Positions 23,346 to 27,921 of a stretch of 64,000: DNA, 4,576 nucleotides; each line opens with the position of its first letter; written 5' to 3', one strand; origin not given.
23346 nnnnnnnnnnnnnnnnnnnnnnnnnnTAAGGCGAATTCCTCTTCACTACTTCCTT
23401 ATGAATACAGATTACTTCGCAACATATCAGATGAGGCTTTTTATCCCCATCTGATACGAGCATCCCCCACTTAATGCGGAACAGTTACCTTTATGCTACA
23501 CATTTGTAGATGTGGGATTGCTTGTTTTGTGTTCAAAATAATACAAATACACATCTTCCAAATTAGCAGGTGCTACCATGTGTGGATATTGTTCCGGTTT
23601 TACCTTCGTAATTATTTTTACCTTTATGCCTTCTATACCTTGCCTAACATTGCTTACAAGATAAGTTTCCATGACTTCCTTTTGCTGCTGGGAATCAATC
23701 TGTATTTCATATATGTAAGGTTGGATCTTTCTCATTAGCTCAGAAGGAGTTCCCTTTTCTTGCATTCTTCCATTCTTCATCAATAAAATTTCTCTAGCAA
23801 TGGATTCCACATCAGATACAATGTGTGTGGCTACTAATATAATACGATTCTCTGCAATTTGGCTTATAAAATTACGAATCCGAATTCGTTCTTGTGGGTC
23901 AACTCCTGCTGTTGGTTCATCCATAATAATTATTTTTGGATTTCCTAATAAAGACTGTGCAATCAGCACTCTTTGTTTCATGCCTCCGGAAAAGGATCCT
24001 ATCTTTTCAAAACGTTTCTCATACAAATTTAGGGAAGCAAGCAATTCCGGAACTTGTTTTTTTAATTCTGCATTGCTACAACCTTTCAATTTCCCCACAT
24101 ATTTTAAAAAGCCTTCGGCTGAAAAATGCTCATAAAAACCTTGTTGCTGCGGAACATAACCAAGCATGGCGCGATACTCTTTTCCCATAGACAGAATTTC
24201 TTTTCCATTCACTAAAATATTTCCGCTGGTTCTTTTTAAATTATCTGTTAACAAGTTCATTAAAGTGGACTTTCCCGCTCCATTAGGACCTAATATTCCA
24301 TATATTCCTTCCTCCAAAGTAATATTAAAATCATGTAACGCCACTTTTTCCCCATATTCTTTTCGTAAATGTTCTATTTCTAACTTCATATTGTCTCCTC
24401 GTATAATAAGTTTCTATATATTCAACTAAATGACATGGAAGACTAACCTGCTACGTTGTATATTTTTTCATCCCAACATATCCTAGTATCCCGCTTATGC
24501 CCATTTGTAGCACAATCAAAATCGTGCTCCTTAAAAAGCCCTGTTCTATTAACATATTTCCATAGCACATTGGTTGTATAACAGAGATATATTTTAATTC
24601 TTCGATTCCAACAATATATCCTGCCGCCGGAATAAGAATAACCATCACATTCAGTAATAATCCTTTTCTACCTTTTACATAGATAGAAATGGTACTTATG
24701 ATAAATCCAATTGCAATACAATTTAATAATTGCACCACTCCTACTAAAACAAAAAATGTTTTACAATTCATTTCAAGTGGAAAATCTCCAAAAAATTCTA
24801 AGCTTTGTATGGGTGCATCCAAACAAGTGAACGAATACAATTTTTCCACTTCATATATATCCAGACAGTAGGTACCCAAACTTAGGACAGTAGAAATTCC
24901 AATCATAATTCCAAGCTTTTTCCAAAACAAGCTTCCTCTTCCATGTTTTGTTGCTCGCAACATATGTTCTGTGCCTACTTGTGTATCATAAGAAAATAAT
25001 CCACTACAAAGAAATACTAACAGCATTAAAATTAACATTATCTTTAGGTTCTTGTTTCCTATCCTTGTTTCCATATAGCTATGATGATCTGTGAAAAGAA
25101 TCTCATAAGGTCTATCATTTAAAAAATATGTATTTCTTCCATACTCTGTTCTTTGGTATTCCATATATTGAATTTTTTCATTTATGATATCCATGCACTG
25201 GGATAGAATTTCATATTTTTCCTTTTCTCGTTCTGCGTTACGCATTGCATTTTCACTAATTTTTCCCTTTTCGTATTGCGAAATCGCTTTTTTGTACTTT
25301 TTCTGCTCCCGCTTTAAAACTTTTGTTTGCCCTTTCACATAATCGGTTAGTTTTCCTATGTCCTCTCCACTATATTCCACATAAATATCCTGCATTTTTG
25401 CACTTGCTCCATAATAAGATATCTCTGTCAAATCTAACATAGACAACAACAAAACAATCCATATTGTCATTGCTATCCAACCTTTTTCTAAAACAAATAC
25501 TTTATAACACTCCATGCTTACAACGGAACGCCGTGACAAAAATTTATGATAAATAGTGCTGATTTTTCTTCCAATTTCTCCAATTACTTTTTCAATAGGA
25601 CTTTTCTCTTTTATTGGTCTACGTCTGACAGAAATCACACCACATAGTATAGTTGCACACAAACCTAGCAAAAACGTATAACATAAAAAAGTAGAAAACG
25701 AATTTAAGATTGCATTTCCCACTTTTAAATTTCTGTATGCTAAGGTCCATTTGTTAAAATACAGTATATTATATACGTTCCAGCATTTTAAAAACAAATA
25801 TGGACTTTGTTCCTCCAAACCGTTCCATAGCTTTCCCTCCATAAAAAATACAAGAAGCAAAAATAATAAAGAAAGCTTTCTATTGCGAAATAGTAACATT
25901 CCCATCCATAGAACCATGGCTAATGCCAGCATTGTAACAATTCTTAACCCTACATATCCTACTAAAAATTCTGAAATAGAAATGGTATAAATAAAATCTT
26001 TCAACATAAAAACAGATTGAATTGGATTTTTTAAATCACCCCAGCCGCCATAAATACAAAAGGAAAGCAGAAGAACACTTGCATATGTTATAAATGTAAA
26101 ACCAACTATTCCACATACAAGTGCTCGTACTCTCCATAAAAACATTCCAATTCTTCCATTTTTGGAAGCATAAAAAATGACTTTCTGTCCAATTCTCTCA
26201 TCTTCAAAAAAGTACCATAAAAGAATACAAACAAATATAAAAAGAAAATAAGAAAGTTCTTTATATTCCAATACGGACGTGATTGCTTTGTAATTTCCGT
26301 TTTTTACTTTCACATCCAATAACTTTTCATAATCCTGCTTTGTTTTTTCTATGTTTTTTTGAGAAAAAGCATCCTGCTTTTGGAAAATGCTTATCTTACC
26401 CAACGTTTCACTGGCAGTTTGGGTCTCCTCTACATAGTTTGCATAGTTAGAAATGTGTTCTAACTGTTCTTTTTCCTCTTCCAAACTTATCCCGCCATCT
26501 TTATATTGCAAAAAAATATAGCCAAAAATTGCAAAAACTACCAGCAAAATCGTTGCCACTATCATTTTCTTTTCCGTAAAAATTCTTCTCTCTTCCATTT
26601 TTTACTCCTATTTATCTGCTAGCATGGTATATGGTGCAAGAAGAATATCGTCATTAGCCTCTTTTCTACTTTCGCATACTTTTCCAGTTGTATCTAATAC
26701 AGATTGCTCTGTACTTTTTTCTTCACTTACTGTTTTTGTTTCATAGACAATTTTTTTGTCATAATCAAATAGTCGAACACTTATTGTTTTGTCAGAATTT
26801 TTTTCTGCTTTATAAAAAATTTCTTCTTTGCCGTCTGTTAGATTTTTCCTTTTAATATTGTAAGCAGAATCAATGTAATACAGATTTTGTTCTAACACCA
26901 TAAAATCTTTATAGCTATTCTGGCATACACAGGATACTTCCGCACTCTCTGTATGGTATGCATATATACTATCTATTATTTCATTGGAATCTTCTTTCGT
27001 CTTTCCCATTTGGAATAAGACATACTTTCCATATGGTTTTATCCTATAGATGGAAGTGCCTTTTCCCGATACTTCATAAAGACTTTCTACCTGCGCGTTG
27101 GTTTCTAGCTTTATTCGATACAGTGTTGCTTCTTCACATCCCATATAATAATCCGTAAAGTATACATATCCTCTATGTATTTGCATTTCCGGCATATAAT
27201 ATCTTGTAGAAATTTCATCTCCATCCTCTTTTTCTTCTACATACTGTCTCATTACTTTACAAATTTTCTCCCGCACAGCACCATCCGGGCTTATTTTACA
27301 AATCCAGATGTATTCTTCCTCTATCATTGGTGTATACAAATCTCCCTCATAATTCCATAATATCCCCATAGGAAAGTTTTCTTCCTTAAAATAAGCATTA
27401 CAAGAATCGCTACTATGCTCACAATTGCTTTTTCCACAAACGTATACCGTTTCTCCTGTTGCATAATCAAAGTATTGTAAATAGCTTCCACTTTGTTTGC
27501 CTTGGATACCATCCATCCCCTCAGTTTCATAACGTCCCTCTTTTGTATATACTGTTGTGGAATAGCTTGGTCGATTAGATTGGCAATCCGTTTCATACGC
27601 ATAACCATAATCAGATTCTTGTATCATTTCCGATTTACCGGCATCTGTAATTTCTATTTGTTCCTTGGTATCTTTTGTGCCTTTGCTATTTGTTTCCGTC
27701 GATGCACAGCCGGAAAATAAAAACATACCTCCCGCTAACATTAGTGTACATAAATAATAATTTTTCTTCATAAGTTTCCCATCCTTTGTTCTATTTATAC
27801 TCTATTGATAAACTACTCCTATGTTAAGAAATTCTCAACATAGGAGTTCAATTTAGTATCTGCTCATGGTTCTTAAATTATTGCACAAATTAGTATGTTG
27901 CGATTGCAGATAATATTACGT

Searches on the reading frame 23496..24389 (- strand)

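Call 76: search_protein_families(library=pfam, proteins=[window:23496-24389:-], max_evalue=0.001)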
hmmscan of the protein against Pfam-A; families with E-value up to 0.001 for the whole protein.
window:23496-24389:- (297 aa): 5 families
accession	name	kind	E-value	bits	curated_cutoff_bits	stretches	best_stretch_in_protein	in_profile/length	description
PF00005.33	ABC_tran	-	3.1e-30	106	25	1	18-161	1-137/137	ABC transporter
PF13304.12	AAA_21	-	7e-09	36.6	27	0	128-189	233-298/304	AAA domain, putative AbiEii toxin, Type IV TA system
PF13476.12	AAA_23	-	5.7e-06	27.5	27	1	11-48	10-40/201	AAA domain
PF02463.25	SMC_N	-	2.9e-05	24.1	40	1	20-196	17-204/220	RecF/RecN/SMC N terminal domain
PF03193.22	RsgA_GTPase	-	0.00043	20.6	30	0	17-58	96-137/174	RsgA GTPase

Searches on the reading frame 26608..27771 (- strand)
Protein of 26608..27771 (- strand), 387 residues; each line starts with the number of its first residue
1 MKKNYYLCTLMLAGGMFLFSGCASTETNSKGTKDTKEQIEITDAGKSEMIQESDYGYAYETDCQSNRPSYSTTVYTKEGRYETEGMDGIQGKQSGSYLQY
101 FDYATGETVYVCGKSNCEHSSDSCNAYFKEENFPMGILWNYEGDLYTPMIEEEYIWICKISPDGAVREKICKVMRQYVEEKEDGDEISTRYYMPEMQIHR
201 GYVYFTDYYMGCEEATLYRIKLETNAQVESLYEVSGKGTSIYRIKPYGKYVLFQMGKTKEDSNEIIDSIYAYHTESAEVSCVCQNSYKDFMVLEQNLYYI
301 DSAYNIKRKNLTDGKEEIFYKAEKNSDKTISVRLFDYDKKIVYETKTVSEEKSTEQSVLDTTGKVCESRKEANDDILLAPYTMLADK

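Call 4: search_protein_families(library=pfam, proteins=[window:26608-27771:-], max_evalue=0.01)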
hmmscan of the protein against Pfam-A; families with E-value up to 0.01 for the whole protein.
window:26608-27771:- (387 aa): 1 family
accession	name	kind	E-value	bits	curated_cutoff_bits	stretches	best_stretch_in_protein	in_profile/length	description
PF00930.27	DPPIV_N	-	0.0025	17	22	0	237-320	12-88/354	Dipeptidyl peptidase IV (DPP IV) N-terminal region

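Call 11: search_protein_families(library=ncbifam, proteins=[window:26608-27771:-], max_evalue=0.01)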
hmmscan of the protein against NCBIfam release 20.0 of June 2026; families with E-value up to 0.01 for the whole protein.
window:26608-27771:- (387 aa): 0 families
